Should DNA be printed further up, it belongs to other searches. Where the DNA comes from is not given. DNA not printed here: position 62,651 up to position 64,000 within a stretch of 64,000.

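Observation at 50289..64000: Giant (>4001 aa, truncated by window) filamentous exoprotein with a downstream TpsB: the only clearly accessory, uncharacterised system in the window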

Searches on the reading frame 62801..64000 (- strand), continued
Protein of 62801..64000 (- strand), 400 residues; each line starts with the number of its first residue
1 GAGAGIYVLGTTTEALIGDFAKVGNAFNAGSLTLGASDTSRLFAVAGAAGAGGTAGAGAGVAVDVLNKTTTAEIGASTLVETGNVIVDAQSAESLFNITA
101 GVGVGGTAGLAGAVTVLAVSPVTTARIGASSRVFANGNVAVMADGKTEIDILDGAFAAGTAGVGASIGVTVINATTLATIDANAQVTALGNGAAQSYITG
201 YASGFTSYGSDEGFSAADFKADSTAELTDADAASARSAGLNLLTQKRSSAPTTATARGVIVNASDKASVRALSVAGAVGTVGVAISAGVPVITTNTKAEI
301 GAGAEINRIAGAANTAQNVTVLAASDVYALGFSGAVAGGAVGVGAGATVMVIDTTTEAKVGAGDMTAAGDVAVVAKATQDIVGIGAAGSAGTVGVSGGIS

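Call 80: find_related_loci(query=A4, collection=metagenome_contigs, flank=5000)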
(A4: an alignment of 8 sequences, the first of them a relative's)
Query A4 (296 aa) in metagenome_contigs; peptide patterns used: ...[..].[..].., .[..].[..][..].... (x = any residue, [..] = any of these).
367 stretches matched a pattern; 34 encode a relative of the query (tblastn E <= 1e-3); 34 distinct loci.
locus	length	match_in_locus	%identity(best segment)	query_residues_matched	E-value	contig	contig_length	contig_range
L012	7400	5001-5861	75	1-287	1e-134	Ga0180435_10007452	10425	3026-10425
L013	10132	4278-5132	74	1-286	2e-130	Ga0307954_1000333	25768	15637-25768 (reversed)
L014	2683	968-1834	66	1-294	2e-123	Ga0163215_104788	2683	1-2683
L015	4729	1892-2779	66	1-296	9e-116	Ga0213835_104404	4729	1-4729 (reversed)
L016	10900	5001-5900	65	1-295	1e-112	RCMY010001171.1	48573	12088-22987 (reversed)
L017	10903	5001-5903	65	1-296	7e-112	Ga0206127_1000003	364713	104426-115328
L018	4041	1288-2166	60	4-295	2e-99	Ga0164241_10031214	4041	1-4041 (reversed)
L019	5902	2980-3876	59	2-296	2e-96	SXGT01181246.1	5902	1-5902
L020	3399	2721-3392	68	1-224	3e-97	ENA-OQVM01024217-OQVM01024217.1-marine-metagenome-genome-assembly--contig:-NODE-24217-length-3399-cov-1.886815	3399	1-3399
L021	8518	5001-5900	54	1-287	2e-89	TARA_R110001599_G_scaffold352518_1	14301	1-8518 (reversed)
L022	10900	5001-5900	53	1-287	6e-89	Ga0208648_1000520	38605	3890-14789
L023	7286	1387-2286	53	1-287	6e-89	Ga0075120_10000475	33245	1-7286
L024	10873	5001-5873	57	1-293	7e-89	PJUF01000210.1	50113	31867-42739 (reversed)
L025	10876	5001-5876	56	1-289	3e-88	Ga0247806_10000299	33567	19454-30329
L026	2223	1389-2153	58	1-256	1e-86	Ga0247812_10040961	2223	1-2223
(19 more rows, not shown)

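Call 83: search_solved_structures(query=A5, max_evalue=10)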
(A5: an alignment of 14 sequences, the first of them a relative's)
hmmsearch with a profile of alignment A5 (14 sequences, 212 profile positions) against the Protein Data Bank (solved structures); distinct sequences matched with E-value up to 10: 2.
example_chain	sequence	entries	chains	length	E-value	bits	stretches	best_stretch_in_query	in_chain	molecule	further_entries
8xnb_A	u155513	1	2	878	0.16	14.3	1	115-158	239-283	Outer membrane protein assembly factor BamA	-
7c7z_A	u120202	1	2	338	0.64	12.4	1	152-210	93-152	Flagellar hook-associated protein 3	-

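Call 84: search_protein_families(library=ncbifam, proteins=[L005:2088-2756:+, L005:1241-1993:+, L009:5354-5998:+], max_evalue=1)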
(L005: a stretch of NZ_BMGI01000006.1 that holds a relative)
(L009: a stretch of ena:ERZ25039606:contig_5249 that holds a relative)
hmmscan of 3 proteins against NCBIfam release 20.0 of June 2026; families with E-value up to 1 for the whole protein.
L005:2088-2756:+ (223 aa): 0 families

L005:1241-1993:+ (251 aa): 0 families

L009:5354-5998:+ (215 aa): 0 families

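Call 88: search_solved_structures(query=A6, max_evalue=10)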
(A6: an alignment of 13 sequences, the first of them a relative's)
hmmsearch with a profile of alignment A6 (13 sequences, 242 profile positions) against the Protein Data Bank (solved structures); distinct sequences matched with E-value up to 10: 39.
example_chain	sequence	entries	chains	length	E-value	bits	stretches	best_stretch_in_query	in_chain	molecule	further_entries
9nr3_A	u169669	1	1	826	0.18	14.5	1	155-208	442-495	DNA damage-binding protein 1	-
9oty_A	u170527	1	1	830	0.19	14.5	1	155-208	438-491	DNA damage-binding protein 1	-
12bp_Y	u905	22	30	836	0.19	14.4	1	155-208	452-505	DNA damage-binding protein 1 | DNA damage-binding protein 1,DNA damage-binding protein 1 | DDB1deltaBPB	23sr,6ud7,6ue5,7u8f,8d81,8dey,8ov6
9dww_D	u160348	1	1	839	0.19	14.4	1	155-208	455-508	DNA damage-binding protein 1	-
6td3_A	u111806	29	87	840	0.19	14.4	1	155-208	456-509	DNA damage-binding protein 1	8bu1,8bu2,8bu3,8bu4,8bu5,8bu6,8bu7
7zn7_A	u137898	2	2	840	0.19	14.4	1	155-208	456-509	DNA damage-binding protein 1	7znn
9ouk_A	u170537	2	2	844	0.19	14.4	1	155-208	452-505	DNA damage-binding protein 1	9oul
9bjz_A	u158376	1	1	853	0.19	14.4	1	155-208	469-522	DNA damage-binding protein 1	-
5fqd_A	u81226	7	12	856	0.2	14.4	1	155-208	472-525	DNA DAMAGE-BINDING PROTEIN 1 | DNA damage-binding protein 1,DNA damage-binding protein 1,DNA damage-binding protein 1,DNA | DNA damage-binding protein 1,DNA dam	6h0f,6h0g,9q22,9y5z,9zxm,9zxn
10dw_B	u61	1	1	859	0.2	14.4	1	155-208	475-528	DNA damage-binding protein 1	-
8g66_A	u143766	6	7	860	0.2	14.4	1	155-208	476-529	DNA damage-binding protein 1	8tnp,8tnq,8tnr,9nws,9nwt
6bn7_A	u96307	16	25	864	0.2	14.3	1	155-208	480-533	DNA damage-binding protein 1 | DNA damage-binding protein 1,DNA damage-binding protein 1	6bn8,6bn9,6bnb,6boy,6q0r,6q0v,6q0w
8uh6_A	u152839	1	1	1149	0.34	13.6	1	155-208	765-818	DNA damage-binding protein 1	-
3i7h_A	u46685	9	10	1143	0.35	13.6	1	155-208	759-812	DNA damage-binding protein 1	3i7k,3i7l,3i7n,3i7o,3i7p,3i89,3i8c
9j6k_A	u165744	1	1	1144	0.35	13.6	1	155-208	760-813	DNA damage-binding protein 1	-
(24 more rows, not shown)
